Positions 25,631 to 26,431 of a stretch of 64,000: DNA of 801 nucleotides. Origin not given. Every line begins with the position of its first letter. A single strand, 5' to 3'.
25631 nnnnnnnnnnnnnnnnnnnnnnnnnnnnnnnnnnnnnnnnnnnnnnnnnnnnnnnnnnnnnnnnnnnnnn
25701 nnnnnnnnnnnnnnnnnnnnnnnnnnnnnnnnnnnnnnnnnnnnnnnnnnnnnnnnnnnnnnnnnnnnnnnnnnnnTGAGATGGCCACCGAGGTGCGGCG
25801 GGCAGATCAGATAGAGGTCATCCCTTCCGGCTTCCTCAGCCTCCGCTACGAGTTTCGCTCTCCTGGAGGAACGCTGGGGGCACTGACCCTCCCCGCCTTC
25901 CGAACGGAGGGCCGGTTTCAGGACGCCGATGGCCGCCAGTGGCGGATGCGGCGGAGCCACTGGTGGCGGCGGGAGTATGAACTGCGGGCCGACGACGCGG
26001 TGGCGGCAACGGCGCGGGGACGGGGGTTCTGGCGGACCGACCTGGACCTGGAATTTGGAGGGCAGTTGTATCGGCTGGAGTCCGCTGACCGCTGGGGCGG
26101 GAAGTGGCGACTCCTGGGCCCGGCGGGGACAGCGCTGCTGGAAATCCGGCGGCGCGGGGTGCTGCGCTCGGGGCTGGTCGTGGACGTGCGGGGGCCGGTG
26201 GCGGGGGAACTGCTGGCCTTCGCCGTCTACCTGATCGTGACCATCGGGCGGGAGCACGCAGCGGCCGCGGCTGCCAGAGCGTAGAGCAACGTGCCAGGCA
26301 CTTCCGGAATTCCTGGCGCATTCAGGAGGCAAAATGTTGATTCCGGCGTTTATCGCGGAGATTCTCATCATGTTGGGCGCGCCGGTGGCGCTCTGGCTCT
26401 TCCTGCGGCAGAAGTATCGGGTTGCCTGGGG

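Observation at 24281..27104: YtrA-type GntR regulator with consensus promoter and tandem operator, followed by SPFH/stomatin, a Trp/Arg-rich small protein and a YhfC-like intramembrane protease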

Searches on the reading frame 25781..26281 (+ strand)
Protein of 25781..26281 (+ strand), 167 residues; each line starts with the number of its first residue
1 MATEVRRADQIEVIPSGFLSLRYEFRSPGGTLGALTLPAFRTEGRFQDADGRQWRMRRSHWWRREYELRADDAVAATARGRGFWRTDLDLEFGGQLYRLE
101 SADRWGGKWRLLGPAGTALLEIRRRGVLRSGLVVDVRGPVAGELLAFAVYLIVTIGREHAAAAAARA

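Call 3: search_protein_families(library=pfam, proteins=[window:25781-26281:+], max_evalue=0.1)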
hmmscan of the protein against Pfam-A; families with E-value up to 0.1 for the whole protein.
window:25781-26281:+ (167 aa): 0 families

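Call 4: search_protein_families(library=ncbifam, proteins=[window:25781-26281:+], max_evalue=0.1)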
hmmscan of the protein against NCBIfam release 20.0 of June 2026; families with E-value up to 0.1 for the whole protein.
window:25781-26281:+ (167 aa): 0 families

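Call 5: find_homologous_proteins(query=window:25781-26281:+)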
Query window:25781-26281:+ (167 aa): 35 proteins with E <= 0.001 among 378 candidates.
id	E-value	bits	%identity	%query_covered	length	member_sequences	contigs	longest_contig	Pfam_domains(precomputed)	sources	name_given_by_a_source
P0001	2.5e-103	361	100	100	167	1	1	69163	-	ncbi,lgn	-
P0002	1.1e-82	293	82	99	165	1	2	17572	-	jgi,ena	jgi:hypothetical protein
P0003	3.2e-82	292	81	99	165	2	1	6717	-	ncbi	-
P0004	5.2e-82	291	82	95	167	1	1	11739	-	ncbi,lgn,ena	-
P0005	6.2e-82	291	82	99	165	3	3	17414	-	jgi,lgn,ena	-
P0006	5.4e-81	288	79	99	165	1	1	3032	-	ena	-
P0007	7.5e-80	284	81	99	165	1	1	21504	-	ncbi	-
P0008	2.2e-79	283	80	95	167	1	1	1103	-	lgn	-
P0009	3.6e-79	282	79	95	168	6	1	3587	-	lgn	-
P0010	8.0e-79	281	79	95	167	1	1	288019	-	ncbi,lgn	-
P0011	1.4e-78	280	78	95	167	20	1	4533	-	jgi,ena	-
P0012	2.2e-76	273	79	95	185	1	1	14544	-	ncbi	-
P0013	4.4e-76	272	78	99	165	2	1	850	-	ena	-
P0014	6.2e-76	271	79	95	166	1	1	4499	-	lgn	-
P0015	8.9e-76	271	77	95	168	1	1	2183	-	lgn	-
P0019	1.4e-72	260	75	95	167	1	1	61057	-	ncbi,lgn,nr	ncbi:MAG: hypothetical protein H5T61_00990 [Thermoflexales bacterium]|nr:hypothetical protein [Therm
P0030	9.4e-50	186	61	98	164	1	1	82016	-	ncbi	-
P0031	3.1e-39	152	50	92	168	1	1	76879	-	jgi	-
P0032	1.4e-31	127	45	91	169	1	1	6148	-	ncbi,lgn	-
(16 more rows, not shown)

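Call 7: find_encoding_contigs(protein=P0031, flank=6000, max_places=3)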
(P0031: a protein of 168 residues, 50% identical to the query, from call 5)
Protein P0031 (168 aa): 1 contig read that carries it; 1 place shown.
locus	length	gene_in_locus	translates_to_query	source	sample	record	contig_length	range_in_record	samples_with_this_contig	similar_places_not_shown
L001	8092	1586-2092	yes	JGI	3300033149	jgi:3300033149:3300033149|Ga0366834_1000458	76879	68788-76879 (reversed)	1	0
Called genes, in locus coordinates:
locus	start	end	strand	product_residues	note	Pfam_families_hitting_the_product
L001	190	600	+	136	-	PF00392:GntR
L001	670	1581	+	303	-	PF01145:Band_7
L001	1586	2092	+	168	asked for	-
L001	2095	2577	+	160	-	-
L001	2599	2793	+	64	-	PF13396:PLDc_N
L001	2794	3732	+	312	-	PF00005:ABC_tran, PF13304:AAA_21 (weak), PF13732:DrrA1-3_C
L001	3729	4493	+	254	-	PF01061:ABC2_membrane (faint), PF12679:ABC2_membrane_2, PF10920:DUF2705 (weak), PF12698:ABC2_membrane_3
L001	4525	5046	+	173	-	PF09685:MamF_MmsF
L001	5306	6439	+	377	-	PF00712:DNA_pol3_beta, PF02767:DNA_pol3_beta_2, PF02768:DNA_pol3_beta_3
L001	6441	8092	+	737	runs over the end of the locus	PF09586:YfhO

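Call 8: find_encoding_contigs(protein=P0030, flank=6000, max_places=3)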
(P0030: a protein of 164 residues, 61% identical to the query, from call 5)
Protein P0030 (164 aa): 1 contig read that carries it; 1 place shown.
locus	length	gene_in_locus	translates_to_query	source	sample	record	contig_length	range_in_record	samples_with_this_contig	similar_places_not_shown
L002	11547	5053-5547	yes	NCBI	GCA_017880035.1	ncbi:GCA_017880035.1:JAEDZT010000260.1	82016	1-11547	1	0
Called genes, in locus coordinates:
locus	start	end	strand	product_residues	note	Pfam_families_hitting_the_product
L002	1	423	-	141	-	?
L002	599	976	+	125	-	PF00392:GntR, PF02082:Rrf2 (weak)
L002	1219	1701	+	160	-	PF01208:URO-D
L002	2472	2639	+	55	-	PF00005:ABC_tran, PF13304:AAA_21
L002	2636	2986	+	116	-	-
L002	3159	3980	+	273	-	PF12679:ABC2_membrane_2, PF12730:ABC2_membrane_4 (weak), PF12698:ABC2_membrane_3 (weak)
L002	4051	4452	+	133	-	-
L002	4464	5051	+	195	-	PF01145:Band_7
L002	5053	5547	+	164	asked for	-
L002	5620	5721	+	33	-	-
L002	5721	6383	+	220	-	PF10086:YhfC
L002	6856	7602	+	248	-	PF01145:Band_7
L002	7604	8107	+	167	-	-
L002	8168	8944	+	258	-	PF10086:YhfC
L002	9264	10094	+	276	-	PF02749:QRPTase_N, PF01729:QRPTase_C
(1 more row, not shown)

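Call 9: find_encoding_contigs(protein=P0032, flank=6000, max_places=3)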
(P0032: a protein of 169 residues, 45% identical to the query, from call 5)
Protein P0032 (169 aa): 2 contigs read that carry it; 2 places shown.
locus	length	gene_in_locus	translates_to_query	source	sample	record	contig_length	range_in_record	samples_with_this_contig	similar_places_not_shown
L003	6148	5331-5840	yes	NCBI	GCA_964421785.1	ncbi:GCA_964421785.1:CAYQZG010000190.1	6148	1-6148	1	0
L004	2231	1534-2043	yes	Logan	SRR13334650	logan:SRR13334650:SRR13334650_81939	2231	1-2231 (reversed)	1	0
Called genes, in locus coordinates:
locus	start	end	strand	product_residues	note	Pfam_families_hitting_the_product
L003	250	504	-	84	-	-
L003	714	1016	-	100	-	-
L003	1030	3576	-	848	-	-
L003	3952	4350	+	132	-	PF00392:GntR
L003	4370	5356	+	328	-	PF01145:Band_7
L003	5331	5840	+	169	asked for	-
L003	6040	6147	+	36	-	?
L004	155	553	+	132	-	PF00392:GntR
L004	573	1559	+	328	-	PF01145:Band_7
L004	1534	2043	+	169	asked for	-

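Call 18: predict_structure(alignment_id=A1)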
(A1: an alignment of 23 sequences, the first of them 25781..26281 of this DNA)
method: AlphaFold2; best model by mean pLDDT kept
length: 167 residues; sequences in the alignment: 23
mean_pLDDT: 86.9   pTM: 0.85
mean pLDDT of the five models: 86.9, 85.4, 84.8, 82.5, 81.4
residues with pLDDT >= 90: 95; 70-90: 59; 50-70: 8; < 50: 5
segments of 3 or more residues with pLDDT < 50: 1-5
pLDDT, mean of each block of 10 residues (from residue 1): 55 87 91 89 91 92 90 92 80 95 83 94 82 91 94 88 81
secondary structure, 60 per line:
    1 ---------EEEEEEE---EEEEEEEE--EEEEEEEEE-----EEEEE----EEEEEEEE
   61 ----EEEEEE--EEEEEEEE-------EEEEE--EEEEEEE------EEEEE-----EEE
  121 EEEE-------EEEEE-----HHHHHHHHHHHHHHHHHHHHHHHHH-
elements in order: E10-16 E20-27 E30-38 E44-48 E53-60 E65-70 E73-80 E88-92 E95-101 E108-112 E118-124 E132-136 H142-166

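Call 22: fold_search(model_id=the predicted structure, library=pdb)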
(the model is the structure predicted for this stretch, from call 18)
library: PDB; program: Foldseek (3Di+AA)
matches with E <= 10: 735; with E <= 0.001: 1
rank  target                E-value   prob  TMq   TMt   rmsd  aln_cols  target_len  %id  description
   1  1zxu                  7.8e-05  1.00  0.65  0.67   3.5       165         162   13  X-ray structure of protein from arabidopsis thaliana AT5G01750 (released 2005-06-21)
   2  1i7e                  1.9e-02  1.00  0.58  0.44   5.1       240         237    9  C-Terminal Domain Of Mouse Brain Tubby Protein bound to Phosphatidylinositol 4,5-bis-phosphate (released 2001-06-27)
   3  7qh3_B                4.6e-02  0.77  0.31  0.34   9.2       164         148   13  Crystal structure of the anti-sigma factor RsfG from Streptomyces tsukubaensis NRRL18488 (released 2022-12-21)
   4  1s31                  5.7e-02  0.99  0.54  0.36   6.2       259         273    8  Crystal Structure Analysis of the human Tub protein (isoform a) spanning residues 289 through 561 (released 2005-01-25)
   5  5fj8_H                6.0e-02  0.09  0.14  0.15  17.4       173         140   13  Cryo-EM structure of yeast RNA polymerase III elongation complex at 3. 9 A (released 2015-11-25)
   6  9lx4_A                7.7e-02  0.99  0.48  0.46   5.0       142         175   19  Crystal structure of the de novo designed protein ZZ4 (released 2025-06-04)
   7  1c8z                  9.5e-02  0.99  0.57  0.39   5.3       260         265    8  C-TERMINAL DOMAIN OF MOUSE BRAIN TUBBY PROTEIN (released 1999-12-12)
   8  2hzm_E                1.1e-01  0.11  0.18  0.16  16.9       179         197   12  Structure of the Mediator head subcomplex Med18/20 (released 2006-09-12)
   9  6blo_H                1.1e-01  0.08  0.13  0.15  16.2       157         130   15  Pol II elongation complex with an abasic lesion at i+1 position (released 2018-02-28)
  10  6suf_F                1.3e-01  0.38  0.29  0.04  13.3       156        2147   10  Structure of Photorhabdus luminescens Tc holotoxin pore (released 2019-11-06)
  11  5c4j_H                1.3e-01  0.06  0.13  0.14  15.8       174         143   15  Crystal structure of a transcribing RNA Polymerase II complex reveals a complete transcription bubble (released 2015-08-26)
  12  5dg2_B                1.4e-01  0.16  0.19  0.23  14.2       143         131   14  Sugar binding protein - human galectin-2 (dimer) (released 2016-09-14)
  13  7ui9_H                1.4e-01  0.07  0.13  0.15  15.7       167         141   14  Core Mediator-PICearly (Copy A) (released 2023-02-15)
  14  9qiw_LA               1.8e-01  0.09  0.16  0.16  14.2       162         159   14  Human pre-60S - State 3 (released 2025-04-30)
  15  9g41_A                1.9e-01  0.44  0.26  0.04  17.4       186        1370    8  Mouse Teneurin2 dimer variant A0B1 (released 2026-01-21)
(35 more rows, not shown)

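Call 31: search_protein_families(library=pfam, proteins=[L001:2095-2574:+], max_evalue=0.01)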
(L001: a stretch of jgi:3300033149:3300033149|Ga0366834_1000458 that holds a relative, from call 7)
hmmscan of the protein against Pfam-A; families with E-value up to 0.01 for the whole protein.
L001:2095-2574:+ (160 aa): 0 families

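Call 33: find_encoding_contigs(protein=P0019, flank=7000, max_places=2)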
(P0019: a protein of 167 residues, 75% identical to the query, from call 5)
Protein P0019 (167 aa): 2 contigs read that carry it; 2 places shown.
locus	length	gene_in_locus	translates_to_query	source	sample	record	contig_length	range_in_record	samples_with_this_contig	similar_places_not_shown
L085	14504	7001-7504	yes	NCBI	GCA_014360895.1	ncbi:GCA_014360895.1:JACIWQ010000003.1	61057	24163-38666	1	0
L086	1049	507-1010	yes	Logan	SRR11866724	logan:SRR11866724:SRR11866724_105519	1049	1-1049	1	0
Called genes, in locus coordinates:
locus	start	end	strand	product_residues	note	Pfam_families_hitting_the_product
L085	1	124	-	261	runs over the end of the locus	PF01520:Amidase_3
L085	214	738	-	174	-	-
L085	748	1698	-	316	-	PF01791:DeoC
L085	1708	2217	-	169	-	PF10502:Peptidase_S26, PF00717:Peptidase_S24 (faint)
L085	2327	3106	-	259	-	PF02475:TRM5-TYW2_MTfase, PF05050:Methyltransf_21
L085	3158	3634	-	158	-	PF04463:2-thiour_desulf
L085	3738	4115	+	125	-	PF00392:GntR, PF02082:Rrf2 (faint)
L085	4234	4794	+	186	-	PF02517:Rce1-like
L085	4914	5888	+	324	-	PF01208:URO-D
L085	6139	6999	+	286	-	PF01145:Band_7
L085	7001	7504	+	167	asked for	-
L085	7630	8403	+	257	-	PF10086:YhfC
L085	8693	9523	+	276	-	PF02749:QRPTase_N, PF01729:QRPTase_C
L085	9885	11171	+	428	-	PF07676:PD40 (faint)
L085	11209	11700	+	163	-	-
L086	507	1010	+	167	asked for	-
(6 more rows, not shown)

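Call 34: find_encoding_contigs(protein=P0001, flank=3000, max_places=2)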
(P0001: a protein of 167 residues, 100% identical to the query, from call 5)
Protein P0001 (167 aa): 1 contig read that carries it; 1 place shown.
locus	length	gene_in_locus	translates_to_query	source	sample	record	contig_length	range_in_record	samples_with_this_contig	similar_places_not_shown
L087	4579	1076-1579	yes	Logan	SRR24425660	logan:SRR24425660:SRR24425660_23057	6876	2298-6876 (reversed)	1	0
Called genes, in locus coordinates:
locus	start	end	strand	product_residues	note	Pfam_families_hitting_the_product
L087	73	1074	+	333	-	PF01145:Band_7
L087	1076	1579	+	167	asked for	-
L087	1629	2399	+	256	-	PF10086:YhfC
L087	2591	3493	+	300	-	PF02749:QRPTase_N, PF01729:QRPTase_C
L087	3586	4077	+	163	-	-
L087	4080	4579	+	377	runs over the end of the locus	PF04015:DUF362, PF00037:Fer4 (weak), PF13237:Fer4_10, PF14697:Fer4_21 (weak), PF12838:Fer4_7, PF13187:Fer4_9, PF25160:LdpA_Fe-S-bd, PF00037:Fer4, +6 more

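Call 39: search_protein_representatives(alignment_id=A1)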
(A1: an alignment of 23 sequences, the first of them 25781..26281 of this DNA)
Query: 23 sequences, 167 profile positions. Proteins with E-value up to 0.001 (for the whole library): 403; up to 1e-10: 77; up to 1e-30: 25. The best 150 are listed.
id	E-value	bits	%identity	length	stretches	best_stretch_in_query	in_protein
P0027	2.5e-72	258.1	-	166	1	1-166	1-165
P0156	1.8e-63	229.3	-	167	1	1-167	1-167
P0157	2.2e-56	206.2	-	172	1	1-166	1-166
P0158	2.4e-56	206.1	-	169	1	1-167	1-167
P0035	4.9e-56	205.1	-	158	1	1-143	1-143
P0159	4.4e-51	189.0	-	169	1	1-167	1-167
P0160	6.0e-49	182.0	-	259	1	3-153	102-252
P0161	5.3e-48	179.0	-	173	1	1-166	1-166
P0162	5.4e-46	172.4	-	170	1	1-167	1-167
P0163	9.0e-46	171.7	-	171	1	1-167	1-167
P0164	3.3e-45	169.9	-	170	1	1-166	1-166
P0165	6.2e-45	169.0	-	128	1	43-166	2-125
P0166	7.6e-45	168.7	-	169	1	1-167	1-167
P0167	1.7e-43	164.3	-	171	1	7-167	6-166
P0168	2.2e-39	150.9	-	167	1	1-166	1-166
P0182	5.9e-28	113.7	-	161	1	1-160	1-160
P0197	2.7e-18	82.3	-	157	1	5-158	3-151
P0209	1.6e-14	70.1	-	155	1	11-165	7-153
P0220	1.4e-12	63.7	-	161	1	11-164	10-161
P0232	1.5e-10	57.1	-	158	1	13-166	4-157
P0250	4.2e-09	52.4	-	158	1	11-159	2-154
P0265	2.6e-08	49.8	-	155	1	11-165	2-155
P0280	8.5e-08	48.2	-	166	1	11-164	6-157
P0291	1.7e-07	47.2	-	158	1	11-166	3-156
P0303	3.4e-07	46.2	-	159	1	10-163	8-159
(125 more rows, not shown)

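Call 40: search_protein_families(library=pfam, proteins=[P0182, P0197, P0209, P0220, P0232, P0250, P0265, P0280, P0291, P0303], max_evalue=1)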
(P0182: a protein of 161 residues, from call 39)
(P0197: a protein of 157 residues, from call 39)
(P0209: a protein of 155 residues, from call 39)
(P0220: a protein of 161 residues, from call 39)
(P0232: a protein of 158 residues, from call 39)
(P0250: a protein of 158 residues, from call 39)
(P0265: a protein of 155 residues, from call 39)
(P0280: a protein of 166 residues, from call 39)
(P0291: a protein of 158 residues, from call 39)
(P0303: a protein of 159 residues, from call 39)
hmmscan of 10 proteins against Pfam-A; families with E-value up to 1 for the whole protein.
P0182 (161 aa): 0 families

P0197 (157 aa): 0 families

P0209 (155 aa): 0 families

P0220 (161 aa): 0 families

P0232 (158 aa): 0 families

P0250 (158 aa): 0 families

P0265 (155 aa): 0 families

P0280 (166 aa): 0 families

P0291 (158 aa): 0 families

P0303 (159 aa): 0 families

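Call 41: find_encoding_contigs(protein=P0209, flank=5000, max_places=3)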
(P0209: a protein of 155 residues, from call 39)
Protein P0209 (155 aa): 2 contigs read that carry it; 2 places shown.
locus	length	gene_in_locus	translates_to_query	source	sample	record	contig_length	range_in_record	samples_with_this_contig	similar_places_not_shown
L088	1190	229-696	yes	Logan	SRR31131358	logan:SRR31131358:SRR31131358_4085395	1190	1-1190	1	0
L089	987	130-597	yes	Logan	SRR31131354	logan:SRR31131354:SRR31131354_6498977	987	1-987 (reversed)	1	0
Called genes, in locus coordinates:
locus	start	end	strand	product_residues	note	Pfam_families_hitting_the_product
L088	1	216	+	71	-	?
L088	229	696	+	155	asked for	-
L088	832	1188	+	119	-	?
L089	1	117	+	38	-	?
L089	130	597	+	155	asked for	-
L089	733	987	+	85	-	?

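Call 77: search_protein_families(library=padloc, proteins=[window:25781-26281:+], max_evalue=0.001)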
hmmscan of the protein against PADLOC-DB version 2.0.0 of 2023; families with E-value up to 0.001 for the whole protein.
window:25781-26281:+ (167 aa): 0 families
